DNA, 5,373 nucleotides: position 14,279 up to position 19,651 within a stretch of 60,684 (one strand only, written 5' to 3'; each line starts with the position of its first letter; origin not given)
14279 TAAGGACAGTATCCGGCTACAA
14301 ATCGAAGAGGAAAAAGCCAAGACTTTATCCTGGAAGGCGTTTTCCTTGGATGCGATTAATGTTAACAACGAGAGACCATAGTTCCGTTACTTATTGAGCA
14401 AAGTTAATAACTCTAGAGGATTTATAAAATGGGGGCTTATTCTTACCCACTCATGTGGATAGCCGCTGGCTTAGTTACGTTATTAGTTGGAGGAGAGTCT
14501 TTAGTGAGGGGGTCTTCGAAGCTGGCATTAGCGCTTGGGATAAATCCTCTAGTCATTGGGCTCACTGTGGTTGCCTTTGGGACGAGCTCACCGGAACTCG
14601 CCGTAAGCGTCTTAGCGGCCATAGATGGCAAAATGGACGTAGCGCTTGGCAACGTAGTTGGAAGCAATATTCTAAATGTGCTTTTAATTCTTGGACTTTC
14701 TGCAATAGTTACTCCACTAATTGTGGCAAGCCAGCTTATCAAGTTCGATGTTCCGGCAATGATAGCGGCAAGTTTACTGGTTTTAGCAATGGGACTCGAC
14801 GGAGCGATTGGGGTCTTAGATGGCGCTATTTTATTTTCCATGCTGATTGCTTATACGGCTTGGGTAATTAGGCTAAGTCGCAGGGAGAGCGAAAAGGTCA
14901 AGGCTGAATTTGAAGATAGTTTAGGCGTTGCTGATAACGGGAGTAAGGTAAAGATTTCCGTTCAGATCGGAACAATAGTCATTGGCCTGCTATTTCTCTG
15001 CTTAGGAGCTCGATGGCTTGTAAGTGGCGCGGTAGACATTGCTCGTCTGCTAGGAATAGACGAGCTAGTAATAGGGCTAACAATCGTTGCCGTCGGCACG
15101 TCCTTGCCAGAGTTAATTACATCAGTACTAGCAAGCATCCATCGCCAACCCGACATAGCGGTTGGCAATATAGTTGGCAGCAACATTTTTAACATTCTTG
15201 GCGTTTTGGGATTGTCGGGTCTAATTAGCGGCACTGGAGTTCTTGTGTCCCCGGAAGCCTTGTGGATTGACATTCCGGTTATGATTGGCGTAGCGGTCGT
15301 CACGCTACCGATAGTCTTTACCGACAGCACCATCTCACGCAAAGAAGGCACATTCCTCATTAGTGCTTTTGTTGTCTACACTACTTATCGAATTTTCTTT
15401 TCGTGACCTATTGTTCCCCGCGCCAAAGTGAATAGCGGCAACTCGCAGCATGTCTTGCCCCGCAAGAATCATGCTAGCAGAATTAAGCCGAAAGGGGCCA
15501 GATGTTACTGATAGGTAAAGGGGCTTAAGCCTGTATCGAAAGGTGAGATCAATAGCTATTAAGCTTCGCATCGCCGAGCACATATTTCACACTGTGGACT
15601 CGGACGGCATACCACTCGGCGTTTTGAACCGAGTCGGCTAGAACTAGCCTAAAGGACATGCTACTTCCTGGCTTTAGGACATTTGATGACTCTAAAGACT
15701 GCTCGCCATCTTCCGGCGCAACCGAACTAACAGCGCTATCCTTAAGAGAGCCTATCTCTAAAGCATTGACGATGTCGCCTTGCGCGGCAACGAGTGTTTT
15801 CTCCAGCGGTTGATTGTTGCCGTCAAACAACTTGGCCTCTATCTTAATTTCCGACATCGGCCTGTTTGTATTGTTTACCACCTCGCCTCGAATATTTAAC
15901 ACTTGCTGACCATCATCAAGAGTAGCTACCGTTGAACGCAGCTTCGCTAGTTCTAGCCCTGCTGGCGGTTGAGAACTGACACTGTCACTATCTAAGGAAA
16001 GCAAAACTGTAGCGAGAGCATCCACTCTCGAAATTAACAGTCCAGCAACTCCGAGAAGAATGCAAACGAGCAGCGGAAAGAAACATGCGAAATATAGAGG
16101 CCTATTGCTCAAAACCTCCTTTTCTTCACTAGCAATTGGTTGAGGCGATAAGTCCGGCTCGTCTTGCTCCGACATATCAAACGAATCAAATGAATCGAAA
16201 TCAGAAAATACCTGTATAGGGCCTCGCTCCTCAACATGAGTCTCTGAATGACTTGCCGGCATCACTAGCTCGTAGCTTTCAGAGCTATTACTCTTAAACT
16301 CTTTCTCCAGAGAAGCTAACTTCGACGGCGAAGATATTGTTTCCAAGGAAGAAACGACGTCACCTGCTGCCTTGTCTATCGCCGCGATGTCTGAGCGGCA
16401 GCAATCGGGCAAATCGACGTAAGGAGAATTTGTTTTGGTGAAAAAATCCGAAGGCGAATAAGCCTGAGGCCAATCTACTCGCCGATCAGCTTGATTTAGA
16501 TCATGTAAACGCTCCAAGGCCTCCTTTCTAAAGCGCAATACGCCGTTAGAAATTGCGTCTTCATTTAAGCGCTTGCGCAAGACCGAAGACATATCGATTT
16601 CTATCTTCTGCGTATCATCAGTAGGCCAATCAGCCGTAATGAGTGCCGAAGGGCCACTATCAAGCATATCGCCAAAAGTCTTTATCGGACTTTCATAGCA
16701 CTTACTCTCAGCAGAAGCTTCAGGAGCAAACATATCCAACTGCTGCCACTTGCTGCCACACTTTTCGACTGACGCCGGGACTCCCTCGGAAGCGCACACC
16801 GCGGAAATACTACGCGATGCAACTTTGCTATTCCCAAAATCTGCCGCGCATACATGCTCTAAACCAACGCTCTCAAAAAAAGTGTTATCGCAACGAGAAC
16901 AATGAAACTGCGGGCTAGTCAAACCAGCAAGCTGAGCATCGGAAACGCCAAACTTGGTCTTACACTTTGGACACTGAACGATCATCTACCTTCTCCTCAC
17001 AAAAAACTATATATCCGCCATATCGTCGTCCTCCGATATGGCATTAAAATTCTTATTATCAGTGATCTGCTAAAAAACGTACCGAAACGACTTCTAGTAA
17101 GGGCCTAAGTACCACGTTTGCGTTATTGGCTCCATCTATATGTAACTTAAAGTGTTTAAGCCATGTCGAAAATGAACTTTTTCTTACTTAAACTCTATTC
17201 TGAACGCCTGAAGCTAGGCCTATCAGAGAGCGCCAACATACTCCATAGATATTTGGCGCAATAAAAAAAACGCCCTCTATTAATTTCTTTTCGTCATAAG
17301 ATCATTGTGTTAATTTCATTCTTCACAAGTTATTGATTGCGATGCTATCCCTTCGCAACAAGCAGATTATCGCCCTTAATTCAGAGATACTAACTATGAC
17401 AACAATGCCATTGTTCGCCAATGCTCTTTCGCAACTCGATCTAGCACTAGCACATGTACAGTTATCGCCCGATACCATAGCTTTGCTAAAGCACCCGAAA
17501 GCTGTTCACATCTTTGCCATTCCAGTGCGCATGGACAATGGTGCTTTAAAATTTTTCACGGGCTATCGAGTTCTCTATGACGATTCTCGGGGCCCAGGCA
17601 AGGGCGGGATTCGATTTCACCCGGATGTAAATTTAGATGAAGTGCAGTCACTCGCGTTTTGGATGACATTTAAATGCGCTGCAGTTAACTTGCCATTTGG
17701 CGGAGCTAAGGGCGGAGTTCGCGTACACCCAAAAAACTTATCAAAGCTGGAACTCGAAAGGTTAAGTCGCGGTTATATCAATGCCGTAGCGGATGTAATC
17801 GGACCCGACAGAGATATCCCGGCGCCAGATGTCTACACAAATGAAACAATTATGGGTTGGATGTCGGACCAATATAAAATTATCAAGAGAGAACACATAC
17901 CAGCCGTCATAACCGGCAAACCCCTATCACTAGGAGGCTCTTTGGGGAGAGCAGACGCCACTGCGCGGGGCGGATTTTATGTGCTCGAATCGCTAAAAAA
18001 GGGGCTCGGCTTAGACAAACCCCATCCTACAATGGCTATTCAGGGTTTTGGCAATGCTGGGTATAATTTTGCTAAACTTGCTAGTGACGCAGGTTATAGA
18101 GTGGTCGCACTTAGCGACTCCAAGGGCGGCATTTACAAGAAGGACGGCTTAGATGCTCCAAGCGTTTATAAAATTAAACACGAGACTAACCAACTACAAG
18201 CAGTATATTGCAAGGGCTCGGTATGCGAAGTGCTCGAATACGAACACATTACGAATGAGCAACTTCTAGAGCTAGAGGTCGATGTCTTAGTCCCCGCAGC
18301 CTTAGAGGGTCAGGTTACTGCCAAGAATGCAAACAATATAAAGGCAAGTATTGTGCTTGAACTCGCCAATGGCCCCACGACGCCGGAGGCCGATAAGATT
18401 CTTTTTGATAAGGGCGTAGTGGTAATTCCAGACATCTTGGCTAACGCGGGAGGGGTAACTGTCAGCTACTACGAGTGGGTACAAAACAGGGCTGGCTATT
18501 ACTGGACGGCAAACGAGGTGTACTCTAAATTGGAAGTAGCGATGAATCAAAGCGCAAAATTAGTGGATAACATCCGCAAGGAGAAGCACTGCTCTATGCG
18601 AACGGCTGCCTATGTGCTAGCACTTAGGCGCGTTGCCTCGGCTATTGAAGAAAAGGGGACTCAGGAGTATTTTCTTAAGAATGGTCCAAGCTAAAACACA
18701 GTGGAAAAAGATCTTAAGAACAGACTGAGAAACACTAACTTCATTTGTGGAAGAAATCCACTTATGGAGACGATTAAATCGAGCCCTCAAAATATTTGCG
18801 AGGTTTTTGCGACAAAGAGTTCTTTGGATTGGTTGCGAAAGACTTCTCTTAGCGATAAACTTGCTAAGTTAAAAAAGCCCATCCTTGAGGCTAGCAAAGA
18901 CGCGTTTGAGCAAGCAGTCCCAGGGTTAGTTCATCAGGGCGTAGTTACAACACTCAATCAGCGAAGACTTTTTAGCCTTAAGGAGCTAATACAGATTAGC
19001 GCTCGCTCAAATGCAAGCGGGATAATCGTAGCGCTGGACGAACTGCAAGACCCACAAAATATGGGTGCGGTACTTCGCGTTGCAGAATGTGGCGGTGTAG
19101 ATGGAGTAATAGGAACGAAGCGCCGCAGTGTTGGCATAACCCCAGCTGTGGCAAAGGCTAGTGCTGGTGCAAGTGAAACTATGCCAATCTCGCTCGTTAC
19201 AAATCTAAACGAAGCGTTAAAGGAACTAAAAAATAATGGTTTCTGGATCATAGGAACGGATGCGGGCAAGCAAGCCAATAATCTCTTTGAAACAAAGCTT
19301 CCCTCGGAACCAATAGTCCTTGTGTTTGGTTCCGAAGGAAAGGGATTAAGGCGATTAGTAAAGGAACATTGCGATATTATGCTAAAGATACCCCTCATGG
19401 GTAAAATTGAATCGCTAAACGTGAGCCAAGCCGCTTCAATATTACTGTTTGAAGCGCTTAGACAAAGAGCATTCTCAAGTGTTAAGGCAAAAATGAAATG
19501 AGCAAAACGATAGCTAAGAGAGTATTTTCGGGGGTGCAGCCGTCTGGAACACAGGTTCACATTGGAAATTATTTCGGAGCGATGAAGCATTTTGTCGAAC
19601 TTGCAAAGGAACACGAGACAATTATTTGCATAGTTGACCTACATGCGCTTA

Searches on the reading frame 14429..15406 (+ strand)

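Call 57: search_protein_families(library=pfam, max_evalue=0.000001, proteins=[window:14429-15406:+])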
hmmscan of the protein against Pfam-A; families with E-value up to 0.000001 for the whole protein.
window:14429-15406:+ (325 aa): 1 family
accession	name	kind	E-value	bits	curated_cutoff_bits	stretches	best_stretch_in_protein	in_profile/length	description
PF01699.29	Na_Ca_ex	-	7.6e-66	221.2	24.9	2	180-322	3-150/151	Sodium/calcium exchanger protein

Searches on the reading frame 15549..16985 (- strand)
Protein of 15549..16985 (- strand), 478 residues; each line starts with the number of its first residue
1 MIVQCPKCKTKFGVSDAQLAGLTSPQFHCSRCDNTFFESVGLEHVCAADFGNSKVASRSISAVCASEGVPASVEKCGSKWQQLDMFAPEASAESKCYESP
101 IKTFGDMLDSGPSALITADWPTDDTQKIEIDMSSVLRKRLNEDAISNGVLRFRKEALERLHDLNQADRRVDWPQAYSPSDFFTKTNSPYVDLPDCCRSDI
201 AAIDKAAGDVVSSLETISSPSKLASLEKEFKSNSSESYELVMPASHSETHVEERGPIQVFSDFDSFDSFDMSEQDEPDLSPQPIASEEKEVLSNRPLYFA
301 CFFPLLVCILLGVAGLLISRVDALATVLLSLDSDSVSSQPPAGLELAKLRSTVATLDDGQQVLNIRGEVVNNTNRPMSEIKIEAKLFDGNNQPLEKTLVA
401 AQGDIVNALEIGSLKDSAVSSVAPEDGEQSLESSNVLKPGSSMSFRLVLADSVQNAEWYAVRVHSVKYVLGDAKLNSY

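Call 57: search_protein_families(library=pfam, max_evalue=0.000001, proteins=[window:15549-16985:-])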
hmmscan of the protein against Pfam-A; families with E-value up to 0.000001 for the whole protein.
window:15549-16985:- (478 aa): 2 families
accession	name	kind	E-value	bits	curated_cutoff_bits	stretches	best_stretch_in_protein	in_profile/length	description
PF13717.11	Zn_ribbon_4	-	9.7e-09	35.5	30.3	1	1-37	1-36/36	zinc-ribbon domain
PF11906.13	DUF3426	-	9.4e-08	32.7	27.7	1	324-463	28-147/147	Protein of unknown function (DUF3426)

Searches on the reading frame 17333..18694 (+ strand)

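Call 58: search_protein_families(library=pfam, max_evalue=0.000001, proteins=[window:17333-18694:+])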
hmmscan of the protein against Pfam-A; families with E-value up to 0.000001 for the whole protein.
window:17333-18694:+ (453 aa): 2 families
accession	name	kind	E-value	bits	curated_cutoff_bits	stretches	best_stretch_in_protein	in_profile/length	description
PF00208.27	ELFV_dehydrog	-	1.2e-73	248.2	23.4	1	201-442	1-241/241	Glutamate/Leucine/Phenylalanine/Valine dehydrogenase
PF02812.23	ELFV_dehydrog_N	-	5.3e-53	178.6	25.3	1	55-182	1-128/129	Glu/Leu/Phe/Val dehydrogenase, dimerisation domain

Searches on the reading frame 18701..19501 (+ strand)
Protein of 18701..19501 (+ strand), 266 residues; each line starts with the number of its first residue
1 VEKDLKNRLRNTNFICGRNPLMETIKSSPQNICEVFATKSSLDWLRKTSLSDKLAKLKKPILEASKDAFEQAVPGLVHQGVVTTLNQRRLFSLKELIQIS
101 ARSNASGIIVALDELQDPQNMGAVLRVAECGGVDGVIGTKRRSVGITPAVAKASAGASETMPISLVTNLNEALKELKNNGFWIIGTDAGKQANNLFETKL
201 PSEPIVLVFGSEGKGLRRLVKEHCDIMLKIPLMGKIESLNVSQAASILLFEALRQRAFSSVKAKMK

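Call 58: search_protein_families(library=pfam, max_evalue=0.000001, proteins=[window:18701-19501:+])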
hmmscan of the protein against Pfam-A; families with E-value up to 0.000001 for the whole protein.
window:18701-19501:+ (266 aa): 2 families
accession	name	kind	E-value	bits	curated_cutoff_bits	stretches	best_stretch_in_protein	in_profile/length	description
PF00588.24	SpoU_methylase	-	2.4e-42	144.8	29.7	1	108-250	2-142/142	SpoU rRNA Methylase family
PF08032.17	SpoU_sub_bind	-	6.2e-08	33.3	22.8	1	14-87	1-72/76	RNA 2'-O ribose methyltransferase substrate binding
